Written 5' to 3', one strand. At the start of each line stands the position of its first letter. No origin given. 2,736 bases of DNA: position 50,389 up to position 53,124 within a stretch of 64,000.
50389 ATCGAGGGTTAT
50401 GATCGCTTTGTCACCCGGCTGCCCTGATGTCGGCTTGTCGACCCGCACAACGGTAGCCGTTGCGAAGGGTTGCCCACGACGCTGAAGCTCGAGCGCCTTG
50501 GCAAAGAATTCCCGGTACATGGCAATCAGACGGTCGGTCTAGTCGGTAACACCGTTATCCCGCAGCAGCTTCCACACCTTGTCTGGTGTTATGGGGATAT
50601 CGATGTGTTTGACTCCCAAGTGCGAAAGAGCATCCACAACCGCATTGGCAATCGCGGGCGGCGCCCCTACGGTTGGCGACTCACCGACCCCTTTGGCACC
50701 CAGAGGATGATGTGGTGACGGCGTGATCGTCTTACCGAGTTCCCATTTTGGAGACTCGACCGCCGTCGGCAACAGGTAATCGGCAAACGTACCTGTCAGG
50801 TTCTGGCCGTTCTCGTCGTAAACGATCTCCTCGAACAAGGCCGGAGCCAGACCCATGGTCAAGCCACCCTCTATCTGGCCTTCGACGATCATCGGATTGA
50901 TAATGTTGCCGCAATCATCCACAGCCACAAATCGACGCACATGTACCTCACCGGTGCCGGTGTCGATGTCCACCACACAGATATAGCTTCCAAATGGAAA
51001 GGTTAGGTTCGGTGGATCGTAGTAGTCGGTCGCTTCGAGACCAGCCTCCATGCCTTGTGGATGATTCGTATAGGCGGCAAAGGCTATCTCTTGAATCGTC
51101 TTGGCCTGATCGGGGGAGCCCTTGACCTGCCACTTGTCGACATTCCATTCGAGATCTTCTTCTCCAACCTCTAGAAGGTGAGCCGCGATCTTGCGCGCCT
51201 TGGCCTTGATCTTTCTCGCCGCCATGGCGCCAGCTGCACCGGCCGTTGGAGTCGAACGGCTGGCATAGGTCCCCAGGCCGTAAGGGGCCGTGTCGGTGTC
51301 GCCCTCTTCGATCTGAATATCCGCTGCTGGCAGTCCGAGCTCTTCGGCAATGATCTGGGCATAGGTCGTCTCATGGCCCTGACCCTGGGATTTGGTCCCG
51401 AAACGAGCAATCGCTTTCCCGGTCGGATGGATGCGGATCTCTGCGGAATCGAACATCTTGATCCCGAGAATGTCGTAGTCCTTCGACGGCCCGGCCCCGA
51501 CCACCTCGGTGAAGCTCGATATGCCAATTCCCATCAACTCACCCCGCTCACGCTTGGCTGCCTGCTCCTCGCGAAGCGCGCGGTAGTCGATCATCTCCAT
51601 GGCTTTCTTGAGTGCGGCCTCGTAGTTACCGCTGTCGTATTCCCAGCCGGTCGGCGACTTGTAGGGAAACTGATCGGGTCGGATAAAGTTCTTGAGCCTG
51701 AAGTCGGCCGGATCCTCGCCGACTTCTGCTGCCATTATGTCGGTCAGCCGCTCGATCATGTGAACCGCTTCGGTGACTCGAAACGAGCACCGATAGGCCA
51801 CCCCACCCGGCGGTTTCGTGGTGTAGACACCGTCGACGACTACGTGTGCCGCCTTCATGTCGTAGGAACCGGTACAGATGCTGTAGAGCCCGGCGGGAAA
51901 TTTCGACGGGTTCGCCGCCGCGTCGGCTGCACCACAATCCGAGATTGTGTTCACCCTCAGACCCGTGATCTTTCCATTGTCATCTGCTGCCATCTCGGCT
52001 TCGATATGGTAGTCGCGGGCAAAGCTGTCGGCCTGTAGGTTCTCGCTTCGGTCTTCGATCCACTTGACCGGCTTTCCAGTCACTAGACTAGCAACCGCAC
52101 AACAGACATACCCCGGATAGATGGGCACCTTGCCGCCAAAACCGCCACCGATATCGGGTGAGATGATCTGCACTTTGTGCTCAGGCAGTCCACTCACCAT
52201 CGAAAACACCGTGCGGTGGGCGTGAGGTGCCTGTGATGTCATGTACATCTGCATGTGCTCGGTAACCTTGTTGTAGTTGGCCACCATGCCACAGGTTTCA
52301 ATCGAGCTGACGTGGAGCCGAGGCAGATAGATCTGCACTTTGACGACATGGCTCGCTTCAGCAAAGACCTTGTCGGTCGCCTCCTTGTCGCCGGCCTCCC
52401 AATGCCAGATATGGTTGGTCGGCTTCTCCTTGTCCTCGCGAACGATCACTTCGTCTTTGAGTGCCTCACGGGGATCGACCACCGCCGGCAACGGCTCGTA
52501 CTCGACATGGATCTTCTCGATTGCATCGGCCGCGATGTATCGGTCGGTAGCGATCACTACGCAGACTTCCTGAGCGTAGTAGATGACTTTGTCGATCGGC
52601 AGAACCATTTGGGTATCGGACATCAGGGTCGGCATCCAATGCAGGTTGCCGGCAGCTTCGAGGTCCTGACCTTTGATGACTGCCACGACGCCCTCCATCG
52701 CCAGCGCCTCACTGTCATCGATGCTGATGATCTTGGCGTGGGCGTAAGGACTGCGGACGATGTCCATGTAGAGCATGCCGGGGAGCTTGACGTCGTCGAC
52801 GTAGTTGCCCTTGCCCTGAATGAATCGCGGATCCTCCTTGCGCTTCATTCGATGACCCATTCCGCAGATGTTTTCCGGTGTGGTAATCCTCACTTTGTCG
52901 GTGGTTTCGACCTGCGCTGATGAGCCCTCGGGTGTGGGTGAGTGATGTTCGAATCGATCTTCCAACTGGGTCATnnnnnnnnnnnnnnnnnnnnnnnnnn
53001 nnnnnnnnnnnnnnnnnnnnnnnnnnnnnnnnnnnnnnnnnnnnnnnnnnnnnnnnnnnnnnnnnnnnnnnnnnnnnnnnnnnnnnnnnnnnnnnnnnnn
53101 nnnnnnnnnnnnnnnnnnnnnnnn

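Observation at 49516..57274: Form I aerobic CO-dehydrogenase cluster with a non-canonical gene order and an XdhC-YHS fusion as a candidate copper-delivery factor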

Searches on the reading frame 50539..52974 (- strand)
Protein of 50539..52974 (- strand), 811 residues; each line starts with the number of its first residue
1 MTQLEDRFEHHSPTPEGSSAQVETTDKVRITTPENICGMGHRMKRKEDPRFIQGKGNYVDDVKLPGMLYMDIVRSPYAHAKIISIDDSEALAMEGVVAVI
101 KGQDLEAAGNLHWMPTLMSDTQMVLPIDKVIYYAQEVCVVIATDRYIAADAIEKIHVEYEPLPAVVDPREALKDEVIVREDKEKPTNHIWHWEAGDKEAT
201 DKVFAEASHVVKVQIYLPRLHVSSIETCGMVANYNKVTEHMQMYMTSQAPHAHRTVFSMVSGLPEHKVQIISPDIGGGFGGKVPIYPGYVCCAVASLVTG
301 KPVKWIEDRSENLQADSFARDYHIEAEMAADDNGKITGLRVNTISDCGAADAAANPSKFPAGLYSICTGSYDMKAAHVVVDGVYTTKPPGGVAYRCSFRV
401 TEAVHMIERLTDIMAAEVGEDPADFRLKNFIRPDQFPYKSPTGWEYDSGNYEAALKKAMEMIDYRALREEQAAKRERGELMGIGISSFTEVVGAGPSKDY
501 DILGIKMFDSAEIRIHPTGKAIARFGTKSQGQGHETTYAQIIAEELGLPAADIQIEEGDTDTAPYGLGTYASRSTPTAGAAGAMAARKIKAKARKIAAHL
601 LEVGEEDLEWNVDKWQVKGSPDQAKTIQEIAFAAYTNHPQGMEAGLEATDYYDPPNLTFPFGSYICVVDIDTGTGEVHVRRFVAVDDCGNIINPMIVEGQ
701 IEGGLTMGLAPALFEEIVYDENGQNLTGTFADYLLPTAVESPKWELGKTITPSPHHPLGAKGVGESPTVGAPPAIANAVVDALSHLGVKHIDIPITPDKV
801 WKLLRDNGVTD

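Call 4: search_protein_families(library=pfam, proteins=[window:50539-52974:-], max_evalue=0.01)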
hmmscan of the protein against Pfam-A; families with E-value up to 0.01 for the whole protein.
window:50539-52974:- (811 aa): 3 families
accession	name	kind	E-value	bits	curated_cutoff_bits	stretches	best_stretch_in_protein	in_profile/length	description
PF20256.3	MoCoBD_2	-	1.1e-89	301.2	27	1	457-742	1-283/283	Molybdopterin cofactor-binding domain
PF02738.23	MoCoBD_1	-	3.5e-67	226.5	27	1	183-430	4-244/244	Molybdopterin cofactor-binding domain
PF01315.27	Ald_Xan_dh_C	-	1.5e-32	112.6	31.3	1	53-163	1-110/110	Aldehyde oxidase and xanthine dehydrogenase, a/b hammerhead domain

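Call 5: search_protein_families(library=ncbifam, proteins=[window:50539-52974:-], max_evalue=0.01)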
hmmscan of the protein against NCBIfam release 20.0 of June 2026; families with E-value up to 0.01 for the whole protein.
window:50539-52974:- (811 aa): 13 families
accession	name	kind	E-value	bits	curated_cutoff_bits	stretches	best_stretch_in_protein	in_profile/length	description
TIGR02416.1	CO_dehy_Mo_lg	equivalog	0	1225.6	991.15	1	47-802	1-769/770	aerobic carbon-monoxide dehydrogenase large subunit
NF041018.1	glyceraldDH_alpha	equivalog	5.3e-186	620.2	790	1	39-801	3-741/741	glyceraldehyde dehydrogenase subunit alpha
NF040766.1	CODH_aero_grp5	exception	4e-161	537.9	950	2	39-631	5-591/785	aerobic carbon-monoxide dehydrogenase large subunit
NF043082.1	XdhA_XDHase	equivalog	3.4e-121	405.7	780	1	40-809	2-757/758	xanthine dehydrogenase subunit XdhA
TIGR03194.1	4hydrxCoA_A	equivalog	1e-113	381.3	994.55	1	52-804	10-746/746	4-hydroxybenzoyl-CoA reductase subunit alpha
NF007426.0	PRK09970.1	equivalog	3.9e-111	372.4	916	1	39-809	6-760/761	xanthine dehydrogenase molybdenum-binding subunit XdhA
TIGR03196.1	pucD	equivalog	3.9e-82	276.9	783.65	1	40-798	4-752/763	xanthine dehydrogenase subunit D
TIGR02965.1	xanthine_xdhB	equivalog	1.9e-73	247.9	849.5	1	43-803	5-753/758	xanthine dehydrogenase molybdopterin binding subunit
TIGR03311.1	Se_dep_XDH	equivalog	1.4e-71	241.7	830.45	2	35-603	157-686/848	selenium-dependent xanthine dehydrogenase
NF045668.1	pterin_aldehy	equivalog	2.4e-69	234.4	1100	1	28-804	164-904/905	molybdopterin-dependent aldehyde oxidoreductase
TIGR03313.1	Se_sel_red_Mo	hypoth_equivalog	6.6e-61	206.1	1101.9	2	198-804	362-949/951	molybdopterin-dependent oxidoreductase Mo/Fe-S-binding subunit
NF041671.1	peri_hyde_PaoC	equivalog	5.8e-60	203.5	1180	1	39-803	18-730/735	aldehyde oxidoreductase molybdenum-binding subunit PaoC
TIGR02969.1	mam_aldehyde_ox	subfamily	2.1e-37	128.2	1912.3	1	50-800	587-1303/1330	aldehyde oxidase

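Call 6: search_solved_structures(query=window:50539-52974:-, max_evalue=1e-50, show_alignments=1)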
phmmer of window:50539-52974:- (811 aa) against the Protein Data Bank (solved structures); distinct sequences matched with E-value up to 1e-50: 8.
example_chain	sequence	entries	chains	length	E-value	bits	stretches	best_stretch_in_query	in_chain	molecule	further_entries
1ffu_B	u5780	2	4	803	0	1058.4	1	36-808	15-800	CUTL, MOLYBDOPROTEIN OF CARBON MONOXIDE DEHYDROGENASE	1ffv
1n5w_B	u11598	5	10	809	0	1054.4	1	28-804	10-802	Carbon monoxide dehydrogenase large chain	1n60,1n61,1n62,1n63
1zxi_B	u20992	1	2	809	0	1054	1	28-804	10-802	Carbon monoxide dehydrogenase large chain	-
8uem_A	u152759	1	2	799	0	1019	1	35-805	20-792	Carbon monoxide dehydrogenase (Large chain), CoxL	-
1t3q_B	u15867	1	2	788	3.1e-146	491.8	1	39-806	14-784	quinoline 2-oxidoreductase large subunit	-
7dqx_A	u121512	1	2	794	4.6e-117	395.3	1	38-802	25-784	6-hydroxypseudooxynicotine dehydrogenase complex subunit gamma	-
4zoh_A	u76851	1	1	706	1.7e-105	357.1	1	39-783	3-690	Putative oxidoreductase molybdopterin-binding subunit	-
1rm6_A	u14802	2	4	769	3.7e-72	246.8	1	50-804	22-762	4-hydroxybenzoyl-CoA reductase alpha subunit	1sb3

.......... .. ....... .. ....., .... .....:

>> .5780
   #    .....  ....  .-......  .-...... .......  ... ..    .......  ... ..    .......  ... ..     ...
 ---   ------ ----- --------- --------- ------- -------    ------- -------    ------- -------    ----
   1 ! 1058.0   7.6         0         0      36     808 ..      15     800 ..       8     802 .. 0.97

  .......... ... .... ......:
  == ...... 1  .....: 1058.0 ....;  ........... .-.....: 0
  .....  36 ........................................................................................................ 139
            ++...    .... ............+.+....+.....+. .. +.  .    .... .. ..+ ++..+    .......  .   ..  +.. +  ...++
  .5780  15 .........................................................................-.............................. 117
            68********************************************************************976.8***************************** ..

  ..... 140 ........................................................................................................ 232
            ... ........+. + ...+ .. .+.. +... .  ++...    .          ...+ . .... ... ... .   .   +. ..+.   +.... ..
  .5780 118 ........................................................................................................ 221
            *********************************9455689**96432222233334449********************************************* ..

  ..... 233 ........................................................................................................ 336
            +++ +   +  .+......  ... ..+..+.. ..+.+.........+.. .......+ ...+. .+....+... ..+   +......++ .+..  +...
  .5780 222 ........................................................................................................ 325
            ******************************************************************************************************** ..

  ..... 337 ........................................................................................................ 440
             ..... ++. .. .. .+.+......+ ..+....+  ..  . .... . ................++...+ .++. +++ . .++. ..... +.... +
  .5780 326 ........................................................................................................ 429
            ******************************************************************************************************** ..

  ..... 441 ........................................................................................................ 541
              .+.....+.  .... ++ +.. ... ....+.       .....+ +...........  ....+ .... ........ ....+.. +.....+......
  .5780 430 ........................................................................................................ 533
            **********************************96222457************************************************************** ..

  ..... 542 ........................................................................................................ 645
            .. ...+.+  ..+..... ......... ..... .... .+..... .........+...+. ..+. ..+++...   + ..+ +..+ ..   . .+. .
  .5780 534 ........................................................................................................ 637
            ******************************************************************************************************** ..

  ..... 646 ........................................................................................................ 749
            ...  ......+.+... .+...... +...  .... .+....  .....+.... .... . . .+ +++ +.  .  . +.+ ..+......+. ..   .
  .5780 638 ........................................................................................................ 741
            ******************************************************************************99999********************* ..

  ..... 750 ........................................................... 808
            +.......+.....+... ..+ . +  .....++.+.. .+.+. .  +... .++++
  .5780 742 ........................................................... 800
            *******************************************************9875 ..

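Call 15: search_dna_similar(query=window:50539-52974:-, collection=plasmids, mode=protein, max_rows=25, max_evalue=1e-100)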
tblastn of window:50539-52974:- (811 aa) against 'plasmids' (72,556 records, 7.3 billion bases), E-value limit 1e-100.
Records with a match: 235; places in all: 270; records where one place covers at least 80% of the query: 234.
Best place of each record, by identity: 60-80% 3; <60% 232.
By first word of the organism name: Pseudosulfitobacter 41; Sinorhizobium 23; Azospirillum 15; Rhizobium 11; Caballeronia 8; Arthrobacter 8; Phaeobacter 7; Bradyrhizobium 6; Paraburkholderia 6; Cupriavidus 6; and 51 more.
By predicted mobility (MOB-suite, as given by PLSDB): non-mobilizable 145; conjugative 68; mobilizable 22.
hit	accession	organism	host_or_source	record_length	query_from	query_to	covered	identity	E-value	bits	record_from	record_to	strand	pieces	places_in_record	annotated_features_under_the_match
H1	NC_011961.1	Thermomicrobium roseum DSM 5159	-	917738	32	811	96%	73.1%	0e+0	1142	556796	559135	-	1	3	aerobic carbon-monoxide dehydrogenase large subunit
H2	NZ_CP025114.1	Bradyrhizobium sp. SK17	whole organism,agricultural soil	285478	20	803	97%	60.8%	0e+0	925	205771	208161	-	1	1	aerobic carbon-monoxide dehydrogenase large subunit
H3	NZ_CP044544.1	Bradyrhizobium betae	Beta vulgaris,Cell culture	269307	20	803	97%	60.8%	0e+0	925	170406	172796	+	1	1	aerobic carbon-monoxide dehydrogenase large subunit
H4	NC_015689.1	Afipia carboxidovorans OM5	-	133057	17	803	97%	59.8%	0e+0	919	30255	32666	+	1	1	aerobic carbon-monoxide dehydrogenase large subunit | coxS: carbon monoxide dehydrogenase small subunit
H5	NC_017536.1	Afipia carboxidovorans OM4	-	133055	17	803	97%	59.8%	0e+0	919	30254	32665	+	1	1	aerobic carbon-monoxide dehydrogenase large subunit | coxS: carbon monoxide dehydrogenase small subunit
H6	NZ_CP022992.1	Paraburkholderia aromaticivorans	-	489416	38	810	95%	59.7%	0e+0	912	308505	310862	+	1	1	aerobic carbon-monoxide dehydrogenase large subunit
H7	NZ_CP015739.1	Shinella sp. HZN7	-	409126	38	808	95%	59.6%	0e+0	899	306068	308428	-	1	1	aerobic carbon-monoxide dehydrogenase large subunit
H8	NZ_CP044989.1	Deinococcus sp. AJ005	single cell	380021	33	805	95%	59.4%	0e+0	915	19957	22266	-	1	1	aerobic carbon-monoxide dehydrogenase large subunit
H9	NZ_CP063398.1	Rhizobium sp. SL42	Amphicarpaea bracteata,Whole ...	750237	29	803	96%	59.2%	0e+0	916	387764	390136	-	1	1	aerobic carbon-monoxide dehydrogenase large subunit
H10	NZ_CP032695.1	Rhizobium jaguaris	Calliandra grandiflora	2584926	38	808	95%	59.5%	0e+0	919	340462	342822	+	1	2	none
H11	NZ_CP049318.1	Caballeronia sp. SBC2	whole organism,soil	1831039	38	810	95%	59.0%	0e+0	899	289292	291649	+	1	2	none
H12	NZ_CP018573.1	Marivivens sp. JLT3646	cell culture,shallow-sea hydrothermal ...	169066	35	809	96%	58.8%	0e+0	905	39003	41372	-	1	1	aerobic carbon-monoxide dehydrogenase large subunit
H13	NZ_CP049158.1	Caballeronia sp. SBC1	whole organism,soil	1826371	38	810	95%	58.8%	0e+0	896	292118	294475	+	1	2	none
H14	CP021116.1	Aestuarium zhoushanense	pure culture,tidal flat sample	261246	35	809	96%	58.5%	0e+0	902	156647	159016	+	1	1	carbon-monoxide dehydrogenase large subunit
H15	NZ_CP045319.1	Roseivivax sp. THAF197b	pure culture,Surface of a polyethylene ...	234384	17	809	98%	57.1%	0e+0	894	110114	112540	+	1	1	aerobic carbon-monoxide dehydrogenase large subunit | (2Fe-2S)-binding protein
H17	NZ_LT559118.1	Nonomuraea gerenzanensis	-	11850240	42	804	94%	59.2%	0e+0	889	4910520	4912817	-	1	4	none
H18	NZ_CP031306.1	Natronorubrum bangense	Cell culture,The Bange salt-alkaline ...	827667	33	809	96%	57.9%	0e+0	883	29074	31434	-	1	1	aerobic carbon-monoxide dehydrogenase large subunit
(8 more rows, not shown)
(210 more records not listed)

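Call 16: get_annotated_region(hit=H1, flank=8000)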
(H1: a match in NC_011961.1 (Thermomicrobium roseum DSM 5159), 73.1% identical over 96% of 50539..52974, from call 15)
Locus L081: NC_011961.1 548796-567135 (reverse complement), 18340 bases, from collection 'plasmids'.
description: Thermomicrobium roseum DSM 5159 plasmid unnamed, complete sequence
organism: Thermomicrobium roseum DSM 5159 (NCBI taxid 309801)
taxonomy: Bacteria; Thermomicrobiota; Thermomicrobia; Thermomicrobiales; Thermomicrobiaceae; Thermomicrobium; Thermomicrobium roseum; Thermomicrobium roseum DSM 5159
host: -; source: -; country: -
typing (MOB-suite, as given by PLSDB): non-mobilizable
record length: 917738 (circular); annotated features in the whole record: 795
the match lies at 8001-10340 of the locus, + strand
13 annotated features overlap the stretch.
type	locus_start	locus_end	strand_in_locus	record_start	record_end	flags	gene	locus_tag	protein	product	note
CDS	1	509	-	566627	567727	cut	-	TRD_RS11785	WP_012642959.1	Xaa-Pro peptidase family protein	GO:0006508 - proteolysis [Evidence IEA]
CDS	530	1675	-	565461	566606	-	-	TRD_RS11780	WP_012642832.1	hypothetical protein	-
CDS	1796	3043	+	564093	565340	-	-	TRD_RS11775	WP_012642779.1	GAF domain-containing sensor histidine kinase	-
CDS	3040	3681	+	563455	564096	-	-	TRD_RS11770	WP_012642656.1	response regulator transcription factor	GO:0000160 - phosphorelay signal transduction system [Evidence IEA]; GO:0006355 - regulation of DNA-templated ...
CDS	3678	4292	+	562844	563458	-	-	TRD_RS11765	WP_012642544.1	nucleotidyltransferase family protein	-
CDS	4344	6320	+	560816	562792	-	-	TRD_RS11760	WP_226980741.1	S9 family peptidase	-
CDS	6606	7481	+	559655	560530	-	-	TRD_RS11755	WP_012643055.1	xanthine dehydrogenase family protein subunit M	-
CDS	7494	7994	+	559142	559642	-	-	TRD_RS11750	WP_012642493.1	(2Fe-2S)-binding protein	-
CDS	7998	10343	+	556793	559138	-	-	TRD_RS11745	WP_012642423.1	aerobic carbon-monoxide dehydrogenase large subunit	-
CDS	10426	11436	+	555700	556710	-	-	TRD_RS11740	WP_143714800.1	XdhC family protein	-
CDS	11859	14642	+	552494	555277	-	acnA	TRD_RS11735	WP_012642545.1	aconitate hydratase AcnA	GO:0006099 - tricarboxylic acid cycle [Evidence IEA]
CDS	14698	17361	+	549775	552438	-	-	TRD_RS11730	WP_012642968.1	pitrilysin family protein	-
CDS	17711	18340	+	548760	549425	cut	-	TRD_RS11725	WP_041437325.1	chlorite dismutase family protein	-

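Call 17: get_annotated_region(hit=H4, flank=9000)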
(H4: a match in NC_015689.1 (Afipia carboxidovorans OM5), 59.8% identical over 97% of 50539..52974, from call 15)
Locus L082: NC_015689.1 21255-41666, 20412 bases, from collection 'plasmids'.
description: Afipia carboxidovorans OM5 plasmid pHCG3, complete sequence
organism: Afipia carboxidovorans OM5 (NCBI taxid 504832)
taxonomy: Bacteria; Pseudomonadota; Alphaproteobacteria; Hyphomicrobiales; Nitrobacteraceae; Afipia; Afipia carboxidovorans; Afipia carboxidovorans OM5
host: -; source: -; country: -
typing (MOB-suite, as given by PLSDB): conjugative; replicon rep_cluster_503; relaxase MOBQ; mating-pair formation MPF_T
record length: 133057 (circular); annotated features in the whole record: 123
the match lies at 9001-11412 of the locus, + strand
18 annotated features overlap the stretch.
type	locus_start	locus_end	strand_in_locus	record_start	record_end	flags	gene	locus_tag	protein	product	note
CDS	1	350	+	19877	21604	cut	-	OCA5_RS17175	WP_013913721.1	type I secretion system permease/ATPase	GO:0030253 - protein secretion by the type I secretion system [Evidence IEA]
CDS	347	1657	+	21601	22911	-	-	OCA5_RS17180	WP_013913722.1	HlyD family type I secretion periplasmic adaptor subunit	GO:0030253 - protein secretion by the type I secretion system [Evidence IEA]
CDS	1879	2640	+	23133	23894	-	-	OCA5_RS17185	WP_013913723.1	ImuA family protein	-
CDS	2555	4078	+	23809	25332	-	-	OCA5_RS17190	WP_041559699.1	DUF6504 family protein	-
CDS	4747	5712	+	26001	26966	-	-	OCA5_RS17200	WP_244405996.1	transporter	-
CDS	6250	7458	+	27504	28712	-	-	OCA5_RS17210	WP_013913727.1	MHYT domain-containing protein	-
CDS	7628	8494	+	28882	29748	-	coxM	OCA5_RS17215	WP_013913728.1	carbon monoxide dehydrogenase medium subunit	-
CDS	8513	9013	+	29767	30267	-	coxS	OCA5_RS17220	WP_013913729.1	carbon monoxide dehydrogenase small subunit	-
CDS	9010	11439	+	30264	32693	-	-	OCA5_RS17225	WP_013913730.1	aerobic carbon-monoxide dehydrogenase large subunit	-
CDS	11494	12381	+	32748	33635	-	-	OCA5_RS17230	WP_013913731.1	MoxR family ATPase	-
CDS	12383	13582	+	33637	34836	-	-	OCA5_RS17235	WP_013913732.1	VWA domain-containing protein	-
CDS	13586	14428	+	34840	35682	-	-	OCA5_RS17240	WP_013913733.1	XdhC family protein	-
CDS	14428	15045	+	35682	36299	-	-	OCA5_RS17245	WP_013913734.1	carbon monoxide dehydrogenase subunit G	-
CDS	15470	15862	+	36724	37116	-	-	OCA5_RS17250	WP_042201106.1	MHYT domain-containing protein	-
CDS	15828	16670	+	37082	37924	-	-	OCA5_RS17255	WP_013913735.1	MHYT domain-containing protein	-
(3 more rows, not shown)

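Call 18: search_protein_families(library=pfam, proteins=[L081:10426-11436:+, L082:13586-14428:+, L082:17096-18103:+], max_evalue=0.01)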
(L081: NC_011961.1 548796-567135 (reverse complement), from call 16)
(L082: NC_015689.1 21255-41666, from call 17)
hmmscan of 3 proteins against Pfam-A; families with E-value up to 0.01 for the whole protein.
L081:10426-11436:+ (336 aa): 4 families
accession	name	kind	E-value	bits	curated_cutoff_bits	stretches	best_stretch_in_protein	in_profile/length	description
PF13478.12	XdhC_C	-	8.3e-24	84.9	29.7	1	128-261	1-125/125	XdhC Rossmann domain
PF02625.21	XdhC_CoxI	-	2.3e-20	72.8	24.3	1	23-89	2-68/68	XdhC and CoxI family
PF04945.19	YHS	-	7.9e-16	58.2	30.3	1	289-334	2-46/47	YHS domain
PF24273.1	TRASH_HVO_1752_C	-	3.4e-06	27.5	27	1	292-326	6-38/47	HVO_1752, C-terminal TRASH domain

L082:13586-14428:+ (280 aa): 2 families
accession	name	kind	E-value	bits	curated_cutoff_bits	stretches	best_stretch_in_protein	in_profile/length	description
PF13478.12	XdhC_C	-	1.7e-28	100.1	29.7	1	127-261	1-125/125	XdhC Rossmann domain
PF02625.21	XdhC_CoxI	-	1.8e-19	69.9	24.3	1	16-81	3-67/68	XdhC and CoxI family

L082:17096-18103:+ (335 aa): 2 families
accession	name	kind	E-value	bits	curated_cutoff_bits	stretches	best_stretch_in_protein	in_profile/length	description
PF13478.12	XdhC_C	-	1.9e-28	100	29.7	1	158-299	1-125/125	XdhC Rossmann domain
PF02625.21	XdhC_CoxI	-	6.7e-23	80.8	24.3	1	24-89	3-68/68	XdhC and CoxI family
